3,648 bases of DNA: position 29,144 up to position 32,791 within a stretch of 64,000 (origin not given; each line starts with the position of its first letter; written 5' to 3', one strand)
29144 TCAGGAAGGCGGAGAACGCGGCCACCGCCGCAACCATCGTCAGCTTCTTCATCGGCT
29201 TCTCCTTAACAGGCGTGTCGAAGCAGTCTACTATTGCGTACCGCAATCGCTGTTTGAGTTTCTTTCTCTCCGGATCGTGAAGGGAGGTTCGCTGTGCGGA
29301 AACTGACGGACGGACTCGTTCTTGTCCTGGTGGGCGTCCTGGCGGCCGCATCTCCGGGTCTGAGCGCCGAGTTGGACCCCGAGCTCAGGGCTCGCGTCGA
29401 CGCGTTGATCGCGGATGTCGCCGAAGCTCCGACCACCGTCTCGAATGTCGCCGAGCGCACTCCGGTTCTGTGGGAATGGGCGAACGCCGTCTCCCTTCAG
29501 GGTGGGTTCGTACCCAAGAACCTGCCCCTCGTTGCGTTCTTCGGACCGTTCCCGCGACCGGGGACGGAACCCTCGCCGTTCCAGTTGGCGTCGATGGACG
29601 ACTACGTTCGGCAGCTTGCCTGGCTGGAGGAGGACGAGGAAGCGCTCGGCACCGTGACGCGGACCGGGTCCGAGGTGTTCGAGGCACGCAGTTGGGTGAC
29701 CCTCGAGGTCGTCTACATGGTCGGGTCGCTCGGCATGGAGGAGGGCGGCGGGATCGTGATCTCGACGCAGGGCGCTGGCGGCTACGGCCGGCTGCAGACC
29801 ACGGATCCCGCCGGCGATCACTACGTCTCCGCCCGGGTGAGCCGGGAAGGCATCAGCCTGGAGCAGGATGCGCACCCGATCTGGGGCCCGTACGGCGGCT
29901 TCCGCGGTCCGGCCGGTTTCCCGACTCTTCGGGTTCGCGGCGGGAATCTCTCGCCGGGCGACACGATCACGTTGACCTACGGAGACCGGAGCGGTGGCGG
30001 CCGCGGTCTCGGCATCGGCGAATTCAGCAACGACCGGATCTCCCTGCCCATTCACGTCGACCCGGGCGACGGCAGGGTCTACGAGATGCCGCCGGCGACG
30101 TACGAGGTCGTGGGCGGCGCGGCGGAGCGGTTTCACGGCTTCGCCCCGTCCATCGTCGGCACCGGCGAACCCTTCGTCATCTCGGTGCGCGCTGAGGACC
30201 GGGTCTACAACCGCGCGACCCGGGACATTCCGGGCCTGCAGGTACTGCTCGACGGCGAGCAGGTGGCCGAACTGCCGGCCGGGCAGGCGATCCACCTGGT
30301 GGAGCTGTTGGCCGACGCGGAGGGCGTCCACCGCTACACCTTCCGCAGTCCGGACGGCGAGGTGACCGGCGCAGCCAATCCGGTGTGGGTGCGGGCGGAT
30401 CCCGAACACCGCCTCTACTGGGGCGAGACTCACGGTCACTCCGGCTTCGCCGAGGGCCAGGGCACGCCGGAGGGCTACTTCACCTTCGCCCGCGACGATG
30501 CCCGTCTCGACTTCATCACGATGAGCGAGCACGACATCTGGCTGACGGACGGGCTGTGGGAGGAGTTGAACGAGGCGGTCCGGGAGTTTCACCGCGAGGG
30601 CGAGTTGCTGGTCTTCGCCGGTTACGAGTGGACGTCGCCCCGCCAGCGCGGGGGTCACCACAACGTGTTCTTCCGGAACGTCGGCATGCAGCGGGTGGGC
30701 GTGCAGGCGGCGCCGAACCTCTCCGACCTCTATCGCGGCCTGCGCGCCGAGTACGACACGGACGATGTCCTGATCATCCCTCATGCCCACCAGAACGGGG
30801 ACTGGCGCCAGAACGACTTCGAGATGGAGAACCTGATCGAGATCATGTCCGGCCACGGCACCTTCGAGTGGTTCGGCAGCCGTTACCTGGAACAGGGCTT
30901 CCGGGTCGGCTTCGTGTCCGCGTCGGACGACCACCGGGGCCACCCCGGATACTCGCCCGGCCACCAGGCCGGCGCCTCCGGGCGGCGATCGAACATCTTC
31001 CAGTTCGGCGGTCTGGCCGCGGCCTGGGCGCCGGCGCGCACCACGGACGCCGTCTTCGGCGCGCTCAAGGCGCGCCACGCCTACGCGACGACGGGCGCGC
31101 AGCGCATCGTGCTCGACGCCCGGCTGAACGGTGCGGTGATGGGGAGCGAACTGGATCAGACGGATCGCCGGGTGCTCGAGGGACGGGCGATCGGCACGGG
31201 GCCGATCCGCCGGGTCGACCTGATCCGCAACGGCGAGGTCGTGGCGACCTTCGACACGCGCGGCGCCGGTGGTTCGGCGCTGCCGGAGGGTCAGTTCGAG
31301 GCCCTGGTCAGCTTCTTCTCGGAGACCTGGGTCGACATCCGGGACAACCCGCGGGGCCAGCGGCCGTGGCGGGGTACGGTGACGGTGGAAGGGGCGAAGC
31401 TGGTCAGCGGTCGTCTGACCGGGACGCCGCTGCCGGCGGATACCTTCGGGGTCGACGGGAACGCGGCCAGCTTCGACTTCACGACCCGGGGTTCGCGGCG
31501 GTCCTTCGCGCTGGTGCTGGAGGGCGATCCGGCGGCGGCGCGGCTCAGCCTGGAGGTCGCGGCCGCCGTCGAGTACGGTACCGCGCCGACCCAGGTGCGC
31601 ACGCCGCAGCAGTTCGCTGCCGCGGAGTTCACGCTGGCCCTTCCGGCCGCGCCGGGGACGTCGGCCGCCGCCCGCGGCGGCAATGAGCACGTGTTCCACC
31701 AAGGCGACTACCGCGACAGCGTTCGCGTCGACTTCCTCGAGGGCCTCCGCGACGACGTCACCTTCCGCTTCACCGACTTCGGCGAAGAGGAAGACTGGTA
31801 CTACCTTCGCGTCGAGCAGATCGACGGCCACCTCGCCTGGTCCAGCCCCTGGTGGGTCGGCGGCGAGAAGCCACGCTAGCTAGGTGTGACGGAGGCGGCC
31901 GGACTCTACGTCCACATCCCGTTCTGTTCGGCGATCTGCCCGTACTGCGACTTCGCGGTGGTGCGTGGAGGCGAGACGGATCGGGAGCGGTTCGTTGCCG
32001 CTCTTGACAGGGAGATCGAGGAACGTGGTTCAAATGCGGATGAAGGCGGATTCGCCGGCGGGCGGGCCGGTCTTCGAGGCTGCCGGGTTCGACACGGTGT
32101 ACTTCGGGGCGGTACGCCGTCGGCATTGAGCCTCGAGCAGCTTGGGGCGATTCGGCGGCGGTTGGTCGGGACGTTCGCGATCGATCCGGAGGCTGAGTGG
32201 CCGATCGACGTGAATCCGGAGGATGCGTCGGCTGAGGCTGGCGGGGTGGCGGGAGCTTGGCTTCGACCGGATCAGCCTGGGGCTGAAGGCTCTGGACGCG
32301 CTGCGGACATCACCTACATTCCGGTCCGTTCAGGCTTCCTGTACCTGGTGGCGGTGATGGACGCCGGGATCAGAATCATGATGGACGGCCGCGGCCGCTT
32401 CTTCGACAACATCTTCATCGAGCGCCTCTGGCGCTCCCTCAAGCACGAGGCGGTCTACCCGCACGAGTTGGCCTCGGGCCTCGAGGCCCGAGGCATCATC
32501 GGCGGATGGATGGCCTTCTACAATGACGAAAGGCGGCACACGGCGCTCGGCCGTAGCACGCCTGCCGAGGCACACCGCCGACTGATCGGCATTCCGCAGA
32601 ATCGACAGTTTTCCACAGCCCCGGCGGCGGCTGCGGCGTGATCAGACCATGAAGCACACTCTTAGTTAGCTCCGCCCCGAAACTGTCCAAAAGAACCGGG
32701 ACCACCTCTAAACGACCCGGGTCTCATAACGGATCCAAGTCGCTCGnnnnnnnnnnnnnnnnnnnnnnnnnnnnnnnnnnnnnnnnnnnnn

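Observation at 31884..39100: About 6.4-kb lower-GC insertion bracketed by a degraded and an intact copy of the hemW 5' end, carrying two transposase remnants and an S8 peptidase cassette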

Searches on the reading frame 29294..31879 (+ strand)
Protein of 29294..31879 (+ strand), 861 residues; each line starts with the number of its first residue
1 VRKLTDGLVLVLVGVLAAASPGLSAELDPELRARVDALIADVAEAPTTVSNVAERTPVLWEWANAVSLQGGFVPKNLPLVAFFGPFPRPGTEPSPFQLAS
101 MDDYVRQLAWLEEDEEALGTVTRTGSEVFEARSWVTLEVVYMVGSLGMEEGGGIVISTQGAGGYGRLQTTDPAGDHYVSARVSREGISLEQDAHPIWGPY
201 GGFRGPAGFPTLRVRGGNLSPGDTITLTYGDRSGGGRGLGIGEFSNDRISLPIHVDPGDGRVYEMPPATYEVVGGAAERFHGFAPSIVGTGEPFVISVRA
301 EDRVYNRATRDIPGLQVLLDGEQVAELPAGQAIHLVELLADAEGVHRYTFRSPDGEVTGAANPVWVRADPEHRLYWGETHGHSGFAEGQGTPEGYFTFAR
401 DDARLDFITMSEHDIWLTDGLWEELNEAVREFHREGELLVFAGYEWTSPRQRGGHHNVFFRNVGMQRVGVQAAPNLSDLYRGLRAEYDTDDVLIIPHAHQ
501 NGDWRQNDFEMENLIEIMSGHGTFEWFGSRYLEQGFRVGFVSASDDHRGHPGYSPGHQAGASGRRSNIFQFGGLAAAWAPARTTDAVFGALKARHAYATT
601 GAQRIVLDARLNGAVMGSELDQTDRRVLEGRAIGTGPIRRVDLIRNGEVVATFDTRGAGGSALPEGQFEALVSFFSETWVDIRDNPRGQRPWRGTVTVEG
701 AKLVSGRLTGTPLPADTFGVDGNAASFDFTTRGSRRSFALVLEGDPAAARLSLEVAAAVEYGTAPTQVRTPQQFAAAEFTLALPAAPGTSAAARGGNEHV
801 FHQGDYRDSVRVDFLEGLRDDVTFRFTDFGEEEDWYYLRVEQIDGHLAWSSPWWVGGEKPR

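Call 6: search_protein_families(library=pfam, proteins=[window:29294-31879:+], max_evalue=0.01)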
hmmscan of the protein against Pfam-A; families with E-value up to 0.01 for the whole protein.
window:29294-31879:+ (861 aa): 1 family
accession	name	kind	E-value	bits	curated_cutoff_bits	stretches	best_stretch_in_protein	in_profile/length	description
PF12228.14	DUF3604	-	7.7e-12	44.9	20.4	2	417-498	132-221/591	Protein of unknown function (DUF3604)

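Call 7: search_protein_families(library=ncbifam, proteins=[window:29294-31879:+], max_evalue=0.01)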
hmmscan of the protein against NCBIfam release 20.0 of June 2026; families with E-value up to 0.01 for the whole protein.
window:29294-31879:+ (861 aa): 1 family
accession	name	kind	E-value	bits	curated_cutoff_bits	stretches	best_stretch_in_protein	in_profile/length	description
NF038032.1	CehA_McbA_metalo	domain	1.4e-18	67.4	80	1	375-668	3-286/315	CehA/McbA family metallohydrolase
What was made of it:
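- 29294..31879 (+): Native left flank: 861-aa DUF3604 / CehA-McbA-like metallohydrolase ('up861'). In the model favoured here, the homologous crossover lies in its 3' half. Pfam PF12228 and NF038032 (calls 6, 7).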

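Call 55: find_encoding_contigs(protein=window:29294-31879:+, flank=3000, max_places=10)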
Protein window:29294-31879:+ (861 aa): 3 contigs read that carry it; 2 places shown.
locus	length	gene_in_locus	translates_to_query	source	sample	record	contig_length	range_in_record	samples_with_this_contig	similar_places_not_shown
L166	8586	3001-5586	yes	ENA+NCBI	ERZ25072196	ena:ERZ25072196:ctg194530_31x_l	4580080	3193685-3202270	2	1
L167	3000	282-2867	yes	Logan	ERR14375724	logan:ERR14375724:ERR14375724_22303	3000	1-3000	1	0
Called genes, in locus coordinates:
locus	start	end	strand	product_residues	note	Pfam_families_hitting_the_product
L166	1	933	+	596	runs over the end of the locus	PF00009:GTP_EFTU, PF03144:GTP_EFTU_D2, PF22042:EF-G_D2 (weak), PF14492:EFG_III, PF00679:EFG_C, PF06421:LepA_C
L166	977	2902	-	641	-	PF12228:DUF3604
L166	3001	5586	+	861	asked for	PF12228:DUF3604 (weak)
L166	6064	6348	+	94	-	PF13683:rve_3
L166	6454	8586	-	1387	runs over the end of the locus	PF00041:fn3 (weak), PF00082:Peptidase_S8, PF01483:P_proprotein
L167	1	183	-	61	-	?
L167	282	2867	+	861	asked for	PF12228:DUF3604 (weak)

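Call 62: search_protein_families(library=padloc, proteins=[window:29294-31879:+], max_evalue=0.001)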
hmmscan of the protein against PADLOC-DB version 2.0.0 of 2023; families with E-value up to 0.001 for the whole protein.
window:29294-31879:+ (861 aa): 0 families

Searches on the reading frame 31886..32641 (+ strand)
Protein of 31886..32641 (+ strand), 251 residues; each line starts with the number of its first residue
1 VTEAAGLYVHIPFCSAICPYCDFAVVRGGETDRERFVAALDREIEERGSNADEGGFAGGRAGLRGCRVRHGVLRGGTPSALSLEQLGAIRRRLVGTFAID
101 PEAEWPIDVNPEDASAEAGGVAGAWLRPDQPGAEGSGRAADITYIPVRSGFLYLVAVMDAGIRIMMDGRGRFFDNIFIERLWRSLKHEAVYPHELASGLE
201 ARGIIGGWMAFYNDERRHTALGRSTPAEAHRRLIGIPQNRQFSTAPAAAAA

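Call 6: search_protein_families(library=pfam, proteins=[window:31886-32641:+], max_evalue=0.01)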
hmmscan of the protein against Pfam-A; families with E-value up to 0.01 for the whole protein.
window:31886-32641:+ (251 aa): 2 families
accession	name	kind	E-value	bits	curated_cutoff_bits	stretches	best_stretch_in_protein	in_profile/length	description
PF13683.12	rve_3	-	1.6e-12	47.4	26.5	1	161-226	2-67/67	Integrase core domain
PF04055.27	Radical_SAM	-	0.0024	18.5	29.5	1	8-49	1-43/166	Radical SAM superfamily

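Call 7: search_protein_families(library=ncbifam, proteins=[window:31886-32641:+], max_evalue=0.01)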
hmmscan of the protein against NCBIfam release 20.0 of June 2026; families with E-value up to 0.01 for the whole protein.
window:31886-32641:+ (251 aa): 15 families
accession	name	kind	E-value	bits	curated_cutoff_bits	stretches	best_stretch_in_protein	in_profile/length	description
NF033516.0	transpos_IS3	equivalog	3.5e-20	72.6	160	1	160-230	299-369/369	IS3 family transposase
TIGR00539.1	hemN_rel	equivalog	2.6e-12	46.5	205.4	1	7-117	3-101/361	radical SAM family heme chaperone HemW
NF006067.1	PRK08208.1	equivalog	2e-11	43.5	380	1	3-117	34-139/427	STM4012 family radical SAM protein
TIGR04107.1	rSAM_HutW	equivalog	1.2e-09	37.6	400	1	5-105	40-130/419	heme anaerobic degradation radical SAM methyltransferase ChuW/HutW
TIGR00538.1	hemN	equivalog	2.9e-09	36.3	324.95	1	6-114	51-149/454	oxygen-independent coproporphyrinogen III oxidase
TIGR03994.1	rSAM_HemZ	equivalog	2.2e-08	33.7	321.4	1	4-107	84-177/401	coproporphyrinogen dehydrogenase HemZ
NF006064.0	PRK08207.2-2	equivalog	9.5e-08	31.4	504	1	4-108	144-241/465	coproporphyrinogen III oxidase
NF004567.0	PRK05904.1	equivalog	7.6e-07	28.6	355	1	6-112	8-99/353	coproporphyrinogen III oxidase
NF033577.2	transpos_IS481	equivalog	8.4e-07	28.8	224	1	176-229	230-283/284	IS481 family transposase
NF005133.0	PRK06582.1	equivalog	1.1e-06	27.9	597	1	2-112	9-107/390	coproporphyrinogen III oxidase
NF006385.0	PRK08629.1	equivalog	1.2e-05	24.3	355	1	7-45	55-93/439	coproporphyrinogen III oxidase family protein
NF006061.0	PRK08207.1-4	equivalog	0.00051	18.9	702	1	5-53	174-224/501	coproporphyrinogen III oxidase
NF006066.0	PRK08207.2-5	equivalog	0.0012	17.5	1117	1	6-61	192-249/518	coproporphyrinogen III oxidase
NF006059.0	PRK08207.1-1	equivalog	0.0015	17.3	1012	1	3-56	170-225/496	coproporphyrinogen III oxidase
NF006060.0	PRK08207.1-3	equivalog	0.0086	14.9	653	0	5-53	150-200/477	coproporphyrinogen III oxidase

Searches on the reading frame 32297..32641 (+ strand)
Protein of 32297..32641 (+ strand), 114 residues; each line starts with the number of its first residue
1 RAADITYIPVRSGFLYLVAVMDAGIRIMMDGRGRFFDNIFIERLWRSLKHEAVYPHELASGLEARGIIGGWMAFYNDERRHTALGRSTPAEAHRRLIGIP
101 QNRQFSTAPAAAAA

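Call 46: search_protein_families(library=ncbifam, proteins=[window:32297-32641:+], max_evalue=1)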
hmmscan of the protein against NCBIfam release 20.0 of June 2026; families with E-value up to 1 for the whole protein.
window:32297-32641:+ (114 aa): 2 families
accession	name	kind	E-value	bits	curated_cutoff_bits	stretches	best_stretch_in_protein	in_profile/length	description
NF033516.0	transpos_IS3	equivalog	2.6e-21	76.3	160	2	24-93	300-369/369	IS3 family transposase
NF033577.2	transpos_IS481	equivalog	1.8e-07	30.9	224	1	38-92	229-283/284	IS481 family transposase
